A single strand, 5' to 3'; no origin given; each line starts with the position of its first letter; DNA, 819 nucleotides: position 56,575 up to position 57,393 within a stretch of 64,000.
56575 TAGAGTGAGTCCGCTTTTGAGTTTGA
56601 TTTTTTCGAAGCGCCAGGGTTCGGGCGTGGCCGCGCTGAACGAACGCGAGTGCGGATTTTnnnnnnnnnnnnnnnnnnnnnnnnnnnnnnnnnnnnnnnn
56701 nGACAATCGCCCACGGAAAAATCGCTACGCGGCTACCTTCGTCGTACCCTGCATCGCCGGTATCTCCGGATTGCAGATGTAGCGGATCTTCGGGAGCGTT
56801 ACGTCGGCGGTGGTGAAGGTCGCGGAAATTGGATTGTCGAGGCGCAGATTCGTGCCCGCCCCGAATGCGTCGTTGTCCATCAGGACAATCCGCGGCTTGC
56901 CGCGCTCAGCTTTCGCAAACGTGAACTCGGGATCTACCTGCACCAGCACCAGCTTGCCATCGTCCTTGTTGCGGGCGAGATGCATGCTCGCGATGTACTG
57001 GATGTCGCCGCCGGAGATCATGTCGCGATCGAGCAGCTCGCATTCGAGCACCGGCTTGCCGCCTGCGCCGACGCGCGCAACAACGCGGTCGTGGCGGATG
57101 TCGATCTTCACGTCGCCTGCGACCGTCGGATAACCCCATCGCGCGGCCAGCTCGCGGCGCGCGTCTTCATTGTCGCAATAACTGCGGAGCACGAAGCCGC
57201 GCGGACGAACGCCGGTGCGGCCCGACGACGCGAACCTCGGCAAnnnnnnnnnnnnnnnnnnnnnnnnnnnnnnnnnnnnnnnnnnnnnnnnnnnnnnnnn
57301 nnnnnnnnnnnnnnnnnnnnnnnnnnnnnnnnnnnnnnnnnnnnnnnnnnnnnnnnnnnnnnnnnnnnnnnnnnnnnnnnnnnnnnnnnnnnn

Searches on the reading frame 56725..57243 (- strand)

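Call 41: search_protein_families(library=pfam, proteins=[window:56725-57243:-], max_evalue=0.001)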
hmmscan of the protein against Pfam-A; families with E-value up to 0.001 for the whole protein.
window:56725-57243:- (172 aa): 1 family
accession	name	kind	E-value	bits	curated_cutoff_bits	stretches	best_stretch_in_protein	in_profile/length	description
PF06314.16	ADC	-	0.00013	22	29.8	1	15-155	84-233/238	Acetoacetate decarboxylase (ADC)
